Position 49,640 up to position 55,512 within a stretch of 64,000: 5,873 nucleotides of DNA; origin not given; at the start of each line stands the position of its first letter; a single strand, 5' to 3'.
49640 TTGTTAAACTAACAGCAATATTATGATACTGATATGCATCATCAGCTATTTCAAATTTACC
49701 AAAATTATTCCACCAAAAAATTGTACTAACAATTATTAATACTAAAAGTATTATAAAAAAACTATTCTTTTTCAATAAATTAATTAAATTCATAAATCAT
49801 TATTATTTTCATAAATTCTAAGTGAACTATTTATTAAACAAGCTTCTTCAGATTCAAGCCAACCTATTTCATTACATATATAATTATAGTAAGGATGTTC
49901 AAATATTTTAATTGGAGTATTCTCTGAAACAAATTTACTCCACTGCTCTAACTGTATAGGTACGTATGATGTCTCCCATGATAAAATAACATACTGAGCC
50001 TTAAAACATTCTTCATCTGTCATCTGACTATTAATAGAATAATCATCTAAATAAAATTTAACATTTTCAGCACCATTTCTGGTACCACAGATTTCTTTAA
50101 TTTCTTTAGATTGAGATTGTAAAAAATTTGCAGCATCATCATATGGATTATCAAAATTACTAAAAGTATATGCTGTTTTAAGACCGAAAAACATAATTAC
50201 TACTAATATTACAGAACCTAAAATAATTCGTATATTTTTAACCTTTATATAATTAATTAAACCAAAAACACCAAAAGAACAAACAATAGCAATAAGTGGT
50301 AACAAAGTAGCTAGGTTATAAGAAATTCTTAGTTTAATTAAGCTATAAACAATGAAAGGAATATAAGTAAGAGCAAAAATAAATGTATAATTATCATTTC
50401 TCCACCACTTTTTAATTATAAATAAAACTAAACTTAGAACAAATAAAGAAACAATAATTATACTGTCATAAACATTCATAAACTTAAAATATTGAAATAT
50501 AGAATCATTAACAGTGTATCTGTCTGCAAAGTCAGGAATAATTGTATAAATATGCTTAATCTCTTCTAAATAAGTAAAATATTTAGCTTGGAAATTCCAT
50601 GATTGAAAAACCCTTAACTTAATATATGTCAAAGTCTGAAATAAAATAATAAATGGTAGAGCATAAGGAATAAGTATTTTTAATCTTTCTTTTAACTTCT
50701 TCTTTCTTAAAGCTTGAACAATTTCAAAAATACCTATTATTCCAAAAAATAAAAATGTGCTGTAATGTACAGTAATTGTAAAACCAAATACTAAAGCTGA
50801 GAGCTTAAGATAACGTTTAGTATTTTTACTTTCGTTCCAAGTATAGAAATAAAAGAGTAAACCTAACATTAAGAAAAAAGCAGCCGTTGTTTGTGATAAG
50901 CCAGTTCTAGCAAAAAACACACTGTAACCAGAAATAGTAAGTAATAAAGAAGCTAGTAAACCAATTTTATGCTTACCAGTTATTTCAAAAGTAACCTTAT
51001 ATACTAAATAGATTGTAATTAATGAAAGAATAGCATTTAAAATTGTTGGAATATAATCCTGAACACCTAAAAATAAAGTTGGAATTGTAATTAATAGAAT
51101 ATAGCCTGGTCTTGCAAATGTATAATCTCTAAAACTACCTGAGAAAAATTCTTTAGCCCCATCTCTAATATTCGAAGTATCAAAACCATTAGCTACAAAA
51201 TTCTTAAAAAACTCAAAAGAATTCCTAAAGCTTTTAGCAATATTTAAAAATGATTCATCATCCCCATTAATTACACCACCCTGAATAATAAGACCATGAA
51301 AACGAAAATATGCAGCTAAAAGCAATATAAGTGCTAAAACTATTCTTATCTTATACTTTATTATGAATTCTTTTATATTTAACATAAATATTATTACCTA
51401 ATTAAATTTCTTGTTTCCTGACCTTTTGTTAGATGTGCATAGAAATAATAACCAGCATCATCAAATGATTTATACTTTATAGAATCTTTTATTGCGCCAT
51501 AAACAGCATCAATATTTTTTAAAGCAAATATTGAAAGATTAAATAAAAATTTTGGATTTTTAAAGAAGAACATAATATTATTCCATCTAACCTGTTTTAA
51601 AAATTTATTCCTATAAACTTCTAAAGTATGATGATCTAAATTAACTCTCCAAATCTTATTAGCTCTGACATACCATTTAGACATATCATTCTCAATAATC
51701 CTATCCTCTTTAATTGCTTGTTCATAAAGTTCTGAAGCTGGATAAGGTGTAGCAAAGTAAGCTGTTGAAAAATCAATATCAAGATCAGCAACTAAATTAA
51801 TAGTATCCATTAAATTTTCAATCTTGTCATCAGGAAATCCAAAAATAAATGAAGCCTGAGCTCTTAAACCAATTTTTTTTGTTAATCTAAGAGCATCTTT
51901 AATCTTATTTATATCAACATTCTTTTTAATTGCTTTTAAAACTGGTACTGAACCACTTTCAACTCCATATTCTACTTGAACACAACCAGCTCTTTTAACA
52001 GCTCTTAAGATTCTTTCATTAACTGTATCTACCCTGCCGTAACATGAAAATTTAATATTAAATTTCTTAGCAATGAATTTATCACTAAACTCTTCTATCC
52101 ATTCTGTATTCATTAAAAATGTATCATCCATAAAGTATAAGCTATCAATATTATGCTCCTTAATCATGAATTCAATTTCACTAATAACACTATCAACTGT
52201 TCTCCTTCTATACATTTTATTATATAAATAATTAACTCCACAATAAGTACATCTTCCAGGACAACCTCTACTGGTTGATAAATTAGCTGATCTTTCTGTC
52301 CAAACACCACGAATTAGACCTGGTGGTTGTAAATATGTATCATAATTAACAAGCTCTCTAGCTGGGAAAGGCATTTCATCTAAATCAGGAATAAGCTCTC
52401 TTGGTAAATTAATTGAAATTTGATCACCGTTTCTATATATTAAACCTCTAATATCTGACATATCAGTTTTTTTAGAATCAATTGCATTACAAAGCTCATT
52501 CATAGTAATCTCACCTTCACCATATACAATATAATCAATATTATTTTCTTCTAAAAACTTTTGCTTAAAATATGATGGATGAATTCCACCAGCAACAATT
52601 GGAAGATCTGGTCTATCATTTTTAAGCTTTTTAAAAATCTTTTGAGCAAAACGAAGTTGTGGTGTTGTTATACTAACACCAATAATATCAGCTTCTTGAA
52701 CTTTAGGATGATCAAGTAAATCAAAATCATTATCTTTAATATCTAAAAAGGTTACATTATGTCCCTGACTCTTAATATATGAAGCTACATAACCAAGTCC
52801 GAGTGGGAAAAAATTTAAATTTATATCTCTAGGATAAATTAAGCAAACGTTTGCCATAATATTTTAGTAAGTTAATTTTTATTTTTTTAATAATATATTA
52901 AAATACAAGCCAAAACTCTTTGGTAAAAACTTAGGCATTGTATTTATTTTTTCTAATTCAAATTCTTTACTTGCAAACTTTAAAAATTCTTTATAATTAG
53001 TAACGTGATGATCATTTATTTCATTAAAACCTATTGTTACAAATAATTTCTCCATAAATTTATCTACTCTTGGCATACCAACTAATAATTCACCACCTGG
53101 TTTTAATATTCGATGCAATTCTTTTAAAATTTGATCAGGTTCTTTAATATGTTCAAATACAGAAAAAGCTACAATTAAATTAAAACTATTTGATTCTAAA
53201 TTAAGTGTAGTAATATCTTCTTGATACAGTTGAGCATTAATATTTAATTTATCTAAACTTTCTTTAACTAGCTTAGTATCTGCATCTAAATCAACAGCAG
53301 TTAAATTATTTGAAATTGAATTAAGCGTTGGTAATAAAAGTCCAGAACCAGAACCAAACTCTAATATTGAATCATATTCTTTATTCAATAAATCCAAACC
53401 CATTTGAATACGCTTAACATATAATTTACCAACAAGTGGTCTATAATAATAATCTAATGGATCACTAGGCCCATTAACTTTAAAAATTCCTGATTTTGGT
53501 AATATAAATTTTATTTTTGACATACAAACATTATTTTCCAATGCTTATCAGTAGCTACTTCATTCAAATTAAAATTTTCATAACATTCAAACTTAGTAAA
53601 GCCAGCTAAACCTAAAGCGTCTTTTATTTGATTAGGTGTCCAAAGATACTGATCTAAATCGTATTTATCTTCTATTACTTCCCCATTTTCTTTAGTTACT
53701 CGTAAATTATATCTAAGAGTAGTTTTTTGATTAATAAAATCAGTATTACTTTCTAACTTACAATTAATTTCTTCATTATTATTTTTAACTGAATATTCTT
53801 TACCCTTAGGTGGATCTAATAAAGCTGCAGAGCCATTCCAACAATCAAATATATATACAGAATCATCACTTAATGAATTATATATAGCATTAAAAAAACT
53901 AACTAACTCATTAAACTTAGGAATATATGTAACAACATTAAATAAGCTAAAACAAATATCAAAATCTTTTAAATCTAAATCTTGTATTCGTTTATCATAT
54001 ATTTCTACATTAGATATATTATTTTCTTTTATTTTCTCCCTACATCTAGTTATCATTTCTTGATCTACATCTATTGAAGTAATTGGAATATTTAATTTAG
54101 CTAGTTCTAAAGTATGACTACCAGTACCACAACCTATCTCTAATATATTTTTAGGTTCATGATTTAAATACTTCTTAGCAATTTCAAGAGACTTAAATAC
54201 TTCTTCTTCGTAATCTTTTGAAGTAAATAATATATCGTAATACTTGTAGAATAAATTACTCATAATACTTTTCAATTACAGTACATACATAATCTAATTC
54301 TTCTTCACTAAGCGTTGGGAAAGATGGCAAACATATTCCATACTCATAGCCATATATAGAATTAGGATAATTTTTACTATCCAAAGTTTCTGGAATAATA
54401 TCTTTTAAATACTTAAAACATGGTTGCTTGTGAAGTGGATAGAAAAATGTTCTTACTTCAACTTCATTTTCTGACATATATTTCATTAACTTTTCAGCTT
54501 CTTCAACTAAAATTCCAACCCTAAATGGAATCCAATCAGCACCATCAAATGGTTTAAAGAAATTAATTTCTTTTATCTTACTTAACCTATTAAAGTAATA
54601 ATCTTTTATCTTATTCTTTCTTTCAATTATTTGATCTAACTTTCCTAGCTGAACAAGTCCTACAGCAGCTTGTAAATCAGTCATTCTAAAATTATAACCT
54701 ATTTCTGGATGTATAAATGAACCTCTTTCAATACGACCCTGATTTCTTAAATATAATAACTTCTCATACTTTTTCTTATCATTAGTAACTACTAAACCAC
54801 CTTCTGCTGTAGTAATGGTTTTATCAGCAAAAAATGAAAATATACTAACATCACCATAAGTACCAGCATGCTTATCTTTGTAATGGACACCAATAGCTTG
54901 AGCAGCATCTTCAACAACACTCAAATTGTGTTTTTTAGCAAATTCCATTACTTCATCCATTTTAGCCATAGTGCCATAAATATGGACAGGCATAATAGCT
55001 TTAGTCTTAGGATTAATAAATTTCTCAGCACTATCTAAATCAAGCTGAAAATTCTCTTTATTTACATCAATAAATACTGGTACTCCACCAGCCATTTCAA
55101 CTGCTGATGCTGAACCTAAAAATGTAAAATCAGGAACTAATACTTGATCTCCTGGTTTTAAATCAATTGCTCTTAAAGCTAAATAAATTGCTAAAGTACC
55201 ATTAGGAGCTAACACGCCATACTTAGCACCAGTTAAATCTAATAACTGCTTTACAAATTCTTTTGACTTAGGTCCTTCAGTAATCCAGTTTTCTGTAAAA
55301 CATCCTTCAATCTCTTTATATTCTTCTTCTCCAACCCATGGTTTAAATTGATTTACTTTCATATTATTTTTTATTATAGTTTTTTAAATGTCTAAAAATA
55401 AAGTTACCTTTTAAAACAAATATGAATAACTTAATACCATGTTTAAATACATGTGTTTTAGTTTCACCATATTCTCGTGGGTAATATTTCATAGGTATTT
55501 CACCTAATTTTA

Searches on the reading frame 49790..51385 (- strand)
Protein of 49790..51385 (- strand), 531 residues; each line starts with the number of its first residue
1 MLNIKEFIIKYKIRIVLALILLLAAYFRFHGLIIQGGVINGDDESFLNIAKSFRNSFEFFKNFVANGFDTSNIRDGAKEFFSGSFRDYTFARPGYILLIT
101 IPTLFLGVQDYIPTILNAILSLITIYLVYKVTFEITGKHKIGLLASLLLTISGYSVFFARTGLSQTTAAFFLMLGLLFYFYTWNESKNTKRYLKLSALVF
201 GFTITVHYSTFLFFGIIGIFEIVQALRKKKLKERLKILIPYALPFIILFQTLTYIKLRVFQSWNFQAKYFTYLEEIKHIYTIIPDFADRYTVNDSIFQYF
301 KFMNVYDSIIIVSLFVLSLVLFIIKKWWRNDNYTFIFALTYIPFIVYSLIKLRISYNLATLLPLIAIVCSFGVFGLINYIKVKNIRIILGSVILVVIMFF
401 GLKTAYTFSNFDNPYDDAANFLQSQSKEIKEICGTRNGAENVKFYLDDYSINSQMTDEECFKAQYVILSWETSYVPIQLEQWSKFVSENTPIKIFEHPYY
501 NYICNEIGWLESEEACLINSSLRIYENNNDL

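Call 6: search_protein_families(library=pfam, proteins=[window:49790-51385:-], max_evalue=0.00001)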
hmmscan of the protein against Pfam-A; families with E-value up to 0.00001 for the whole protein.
window:49790-51385:- (531 aa): 1 family
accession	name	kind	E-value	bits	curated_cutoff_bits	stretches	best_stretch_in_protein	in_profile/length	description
PF02366.24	PMT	-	5.6e-06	26.5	22.7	1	115-231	87-209/245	Dolichyl-phosphate-mannose-protein mannosyltransferase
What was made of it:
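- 47743..51385 (-): An ArnC-like GT2 (47743-48441) followed by two PMT_2/PMT-type GT-C transferases (48438-49793 and 49790-51385). These are a possible polyprenyl-phosphate sugar route, analogous to ArnC/ArnT. Pfam results are in call 6.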

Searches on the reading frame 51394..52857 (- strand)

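Call 6: search_protein_families(library=pfam, proteins=[window:51394-52857:-], max_evalue=0.00001)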
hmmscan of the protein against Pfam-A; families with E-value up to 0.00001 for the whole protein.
window:51394-52857:- (487 aa): 2 families
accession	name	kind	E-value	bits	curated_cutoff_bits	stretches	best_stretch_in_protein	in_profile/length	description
PF02310.24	B12-binding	-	4.8e-23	81.7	32.1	1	15-122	11-120/121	B12 binding domain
PF04055.27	Radical_SAM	-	2.1e-22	80.5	29.5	1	194-355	2-165/166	Radical SAM superfamily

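Call 8: search_protein_families(library=ncbifam, proteins=[window:51394-52857:-], max_evalue=1e-8)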
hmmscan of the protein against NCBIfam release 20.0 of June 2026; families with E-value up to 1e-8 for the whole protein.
window:51394-52857:- (487 aa): 24 families
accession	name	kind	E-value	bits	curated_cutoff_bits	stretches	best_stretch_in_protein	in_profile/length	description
TIGR02026.1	BchE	equivalog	2.3e-61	208.2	481.35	1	12-443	16-438/497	magnesium-protoporphyrin IX monomethyl ester anaerobic oxidative cyclase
TIGR03471.1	HpnJ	equivalog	2.8e-47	161.7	577.6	1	10-464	26-465/472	hopanoid biosynthesis associated radical SAM protein HpnJ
NF038361.1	rSAM_Sden_1168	equivalog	1.2e-43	149.6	575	1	65-422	151-514/560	Sden_1168 family B12-binding radical SAM P-methyltransferase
NF050148.1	rSAM_ApyD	equivalog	2.3e-40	138.6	750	1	54-358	73-365/645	RiPP biosynthesis radical SAM protein ApyD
TIGR04072.2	rSAM_ladder_B12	equivalog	4.1e-38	131.2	360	1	16-391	16-382/443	lipid biosynthesis B12-binding/radical SAM protein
TIGR04014.1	B12_SAM_MJ_0865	equivalog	5.3e-37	127.6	360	1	25-385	18-362/434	methyl-coenzyme M reductase glutamine C-methyltransferase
TIGR04479.1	bcpD_PhpK_rSAM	subfamily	1.1e-36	126.4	600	1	14-363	68-413/504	PhpK family radical SAM P-methyltransferase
TIGR03975.1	rSAM_ocin_1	subfamily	1.3e-34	119.7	281.85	1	54-356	127-427/606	RiPP maturation radical SAM C-methyltransferase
TIGR04013.1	B12_SAM_MJ_1487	hypoth_equivalog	1.2e-31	109.9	251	1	51-359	39-333/382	TIGR04013 family B12-binding domain/radical SAM domain-containing protein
TIGR04367.1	HpnR_B12_rSAM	equivalog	1.4e-29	103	650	1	6-381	11-373/490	hopanoid C-3 methylase HpnR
TIGR04295.1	B12_rSAM_oligo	hypoth_equivalog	4.3e-29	101.4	400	1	17-381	24-384/422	TIGR04295 family B12-binding domain-containing radical SAM protein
TIGR04385.1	B12_rSAM_cofa1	equivalog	4.1e-28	98.8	450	1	17-358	19-363/438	B12 lower ligand biosynthesis radical SAM protein BzaD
NF033070.1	rSAM_AprD4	equivalog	7.4e-26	91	500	1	154-386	165-395/456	AprD4 family radical SAM diol-dehydratase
NF040542.1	rSAM_RCCLKC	equivalog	9.8e-24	84.3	450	1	18-360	13-351/423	arsinothricin biosynthesis radical SAM protein ArsL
TIGR04190.1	B12_SAM_Ta0216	equivalog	2.2e-23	82.7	500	1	11-363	30-398/554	TIGR04190 family B12-binding domain/radical SAM domain protein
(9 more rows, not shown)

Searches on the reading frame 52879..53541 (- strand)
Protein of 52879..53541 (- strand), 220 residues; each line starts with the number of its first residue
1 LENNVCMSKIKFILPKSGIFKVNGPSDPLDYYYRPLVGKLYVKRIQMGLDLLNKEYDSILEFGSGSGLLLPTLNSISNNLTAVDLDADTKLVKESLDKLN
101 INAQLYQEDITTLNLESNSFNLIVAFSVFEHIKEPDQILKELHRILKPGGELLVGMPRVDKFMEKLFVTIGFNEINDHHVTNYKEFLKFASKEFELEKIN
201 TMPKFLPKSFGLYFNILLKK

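Call 6: search_protein_families(library=pfam, proteins=[window:52879-53541:-], max_evalue=0.00001)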
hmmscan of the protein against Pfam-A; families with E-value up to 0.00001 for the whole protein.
window:52879-53541:- (220 aa): 5 families
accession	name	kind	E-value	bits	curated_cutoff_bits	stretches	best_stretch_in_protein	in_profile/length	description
PF08241.18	Methyltransf_11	-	2e-19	70.5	21.2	1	60-153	1-94/95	Methyltransferase domain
PF13649.12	Methyltransf_25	-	6.1e-16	59.3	27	1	59-150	1-97/97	Methyltransferase domain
PF13489.12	Methyltransf_23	-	1.7e-15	57.6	27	1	53-180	20-142/164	Methyltransferase domain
PF13847.12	Methyltransf_31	-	1.3e-13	51.2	27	1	57-159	5-115/145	Methyltransferase domain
PF08242.18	Methyltransf_12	-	3.4e-13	50.6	30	1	60-152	1-98/98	Methyltransferase domain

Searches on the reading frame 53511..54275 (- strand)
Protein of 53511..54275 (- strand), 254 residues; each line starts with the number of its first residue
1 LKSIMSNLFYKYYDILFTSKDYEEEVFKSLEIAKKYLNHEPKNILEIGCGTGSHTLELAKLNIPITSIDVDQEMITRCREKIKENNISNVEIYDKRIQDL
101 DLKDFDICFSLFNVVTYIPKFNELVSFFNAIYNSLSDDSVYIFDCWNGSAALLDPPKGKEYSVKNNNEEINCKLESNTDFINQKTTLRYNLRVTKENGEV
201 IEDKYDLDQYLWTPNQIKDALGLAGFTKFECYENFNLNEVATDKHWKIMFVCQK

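Call 6: search_protein_families(library=pfam, proteins=[window:53511-54275:-], max_evalue=0.00001)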
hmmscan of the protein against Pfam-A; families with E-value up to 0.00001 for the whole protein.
window:53511-54275:- (254 aa): 9 families
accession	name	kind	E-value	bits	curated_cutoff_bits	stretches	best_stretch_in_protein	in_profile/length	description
PF13847.12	Methyltransf_31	-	5.1e-16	59.1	27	1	40-173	3-132/145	Methyltransferase domain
PF13649.12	Methyltransf_25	-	3.4e-15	57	27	1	44-135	1-93/97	Methyltransferase domain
PF08241.18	Methyltransf_11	-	1.5e-12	48.4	21.2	1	45-142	1-94/95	Methyltransferase domain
PF08242.18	Methyltransf_12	-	2.7e-11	44.5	30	1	45-138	1-95/98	Methyltransferase domain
PF05401.17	NodS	-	1.2e-08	35.5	24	1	38-144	41-145/201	Nodulation protein S (NodS)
PF02390.23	Methyltransf_4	-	1.9e-06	27.9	24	1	43-95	4-58/173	Putative methyltransferase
PF00398.26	RrnaAD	-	2.7e-06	27.1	24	1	31-106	27-94/263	Ribosomal RNA adenine dimethylase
PF01564.23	Spermine_synth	-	3.5e-06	27.1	22.9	1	38-98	16-75/186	Spermine/spermidine synthase domain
PF01209.24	Ubie_methyltran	-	5.9e-06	26.2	20.1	0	27-105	35-117/233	ubiE/COQ5 methyltransferase family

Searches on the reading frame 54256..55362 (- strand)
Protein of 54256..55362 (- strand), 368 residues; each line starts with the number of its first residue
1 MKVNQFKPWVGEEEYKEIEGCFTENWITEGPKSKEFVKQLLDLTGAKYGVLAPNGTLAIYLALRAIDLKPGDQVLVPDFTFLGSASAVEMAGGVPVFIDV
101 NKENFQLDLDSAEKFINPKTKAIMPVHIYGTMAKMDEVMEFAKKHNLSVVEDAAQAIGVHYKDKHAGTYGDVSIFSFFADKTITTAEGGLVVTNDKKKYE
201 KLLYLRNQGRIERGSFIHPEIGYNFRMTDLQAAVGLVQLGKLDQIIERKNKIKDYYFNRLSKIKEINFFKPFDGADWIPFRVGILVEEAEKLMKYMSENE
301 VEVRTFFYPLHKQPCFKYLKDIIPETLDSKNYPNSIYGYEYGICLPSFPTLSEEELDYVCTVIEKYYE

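Call 6: search_protein_families(library=pfam, proteins=[window:54256-55362:-], max_evalue=0.00001)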
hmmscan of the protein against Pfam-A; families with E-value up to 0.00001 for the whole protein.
window:54256-55362:- (368 aa): 5 families
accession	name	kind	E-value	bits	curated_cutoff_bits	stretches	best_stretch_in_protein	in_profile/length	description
PF01041.23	DegT_DnrJ_EryC1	-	4.9e-102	342.2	19.8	1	11-363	4-359/360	DegT/DnrJ/EryC1/StrS aminotransferase family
PF00266.25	Aminotran_5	-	1.5e-10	41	21.5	1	35-305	50-337/371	Aminotransferase class-V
PF00155.27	Aminotran_1_2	-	1.5e-09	38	19.7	1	33-161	44-194/361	Aminotransferase class I and II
PF01212.27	Beta_elim_lyase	-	1.4e-08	34.9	27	1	30-264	31-269/288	Beta-eliminating lyase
PF01053.26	Cys_Met_Meta_PP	-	2e-06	27.1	27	1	31-206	52-226/381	Cys/Met metabolism PLP-dependent enzyme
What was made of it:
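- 54256..55362 (-): Second DegT aminotransferase, closest to GDP-perosamine synthase. Together with Gmd it gives a plausible GDP-4-amino-4,6-dideoxymannose route and an alternative acceptor for the formyltransferase. Pfam DegT scores 342 bits (call 6).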

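Call 8: search_protein_families(library=ncbifam, proteins=[window:54256-55362:-], max_evalue=1e-8)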
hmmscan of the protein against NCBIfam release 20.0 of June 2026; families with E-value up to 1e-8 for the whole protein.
window:54256-55362:- (368 aa): 11 families
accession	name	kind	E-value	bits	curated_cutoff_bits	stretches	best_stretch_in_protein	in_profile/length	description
TIGR04181.1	NHT_00031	hypoth_equivalog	3.3e-79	266.4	420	1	7-320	5-339/359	LegC family aminotransferase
TIGR03588.1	PseC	equivalog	8.9e-71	238.8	423.5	1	9-365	8-378/380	UDP-4-amino-4,6-dideoxy-N-acetyl-beta-L-altrosamine transaminase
NF008658.2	PRK11658.1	equivalog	9.3e-60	202.2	631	1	7-365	9-375/379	UDP-4-amino-4-deoxy-L-arabinose aminotransferase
NF008687.0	PRK11706.1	equivalog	3.1e-58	197.3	375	1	7-367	6-374/375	dTDP-4-amino-4,6-dideoxygalactose transaminase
NF011936.0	PRK15407.1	equivalog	7.1e-53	179.8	423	2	12-210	46-252/440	lipopolysaccharide biosynthesis protein RfbH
TIGR04427.1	PLP_DesI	equivalog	9.4e-53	179.7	650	1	18-363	38-379/390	dTDP-4-dehydro-6-deoxyglucose aminotransferase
TIGR02379.1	ECA_wecE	subfamily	9.9e-51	172.6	434.85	1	8-368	8-376/376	dTDP-4-amino-4,6-dideoxy-D-glucose transaminase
NF005816.0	PRK07682.1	equivalog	2.4e-12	46.2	620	1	57-165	101-214/390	aminotransferase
NF005817.0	PRK07683.1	equivalog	1.7e-11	43.5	575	1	36-166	77-213/387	aminotransferase A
NF004975.0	PRK06348.1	equivalog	2e-11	43.5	549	1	50-184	92-228/384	pyridoxal phosphate-dependent aminotransferase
NF041364.1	GntC_guanitoxin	equivalog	1.1e-10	41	415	1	58-163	72-183/356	guanitoxin biosynthesis PLP-dependent (S)-gamma-hydroxy-L-arginine cyclodehydratase GntC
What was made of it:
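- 54256..55362 (-): All NCBIfam matches are below their cut-offs (call 8).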

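Call 69: search_solved_structures(query=window:54256-55362:-, max_evalue=1e-40, show_alignments=0)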
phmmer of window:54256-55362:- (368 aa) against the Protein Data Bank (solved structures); distinct sequences matched with E-value up to 1e-40: 25.
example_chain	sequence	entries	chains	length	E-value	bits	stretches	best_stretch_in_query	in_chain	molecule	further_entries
3bn1_A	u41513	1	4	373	6.3e-67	229.4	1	16-320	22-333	Perosamine synthetase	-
3dr7_A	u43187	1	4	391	7.4e-67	229.2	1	16-320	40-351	Putative perosamine synthetase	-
3dr4_A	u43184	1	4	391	5.1e-66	226.4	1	16-320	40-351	Putative perosamine synthetase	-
7b0m_AAA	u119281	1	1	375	2.4e-61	211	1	8-360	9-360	Sugar aminotransferase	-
5k8b_A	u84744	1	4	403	2.8e-53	184.5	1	32-308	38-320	8-amino-3,8-dideoxy-alpha-D-manno-octulosonate transaminase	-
3frk_A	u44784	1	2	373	6.4e-51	176.8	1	5-360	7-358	QdtB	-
7b0d_A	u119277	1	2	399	1.1e-50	176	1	12-357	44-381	Glutamine--scyllo-inositol transaminase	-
8vr3_A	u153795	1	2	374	4.8e-50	173.9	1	7-358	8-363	DegT/DnrJ/EryC1/StrS aminotransferase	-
8vr5_A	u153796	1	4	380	5.3e-50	173.7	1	8-358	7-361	DegT/DnrJ/EryC1/StrS aminotransferase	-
1o61_A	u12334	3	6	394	2.3e-47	165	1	7-261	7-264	aminotransferase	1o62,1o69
9bgp_A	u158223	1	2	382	1.1e-46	162.8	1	12-268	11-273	aminotransferase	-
4ztc_A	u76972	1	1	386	1.5e-46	162.4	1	7-261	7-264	Aminotransferase homolog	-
1mdo_A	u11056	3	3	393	1.7e-46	162.2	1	7-364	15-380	ArnB aminotransferase | UDP-4-amino-4-deoxy-L-arabinose--oxoglutarate aminotransferase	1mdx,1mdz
8sng_A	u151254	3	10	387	7.2e-46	160.1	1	7-363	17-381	UDP-4-amino-4-deoxy-L-arabinose--oxoglutarate aminotransferase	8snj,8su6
9bgr_A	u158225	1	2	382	7.5e-46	160.1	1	12-268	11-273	aminotransferase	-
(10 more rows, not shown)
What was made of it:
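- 54256..55362 (-): The best solved relatives are perosamine synthetase 3bn1/3dr4/3dr7 at 6e-67 (call 69).
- The best solved relatives of DegT2 are perosamine synthetases at 6e-67 (call 69). It is fully explained by the adjacent Fcl-like gene and by the Per-like DegT2 (calls 8, 69).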
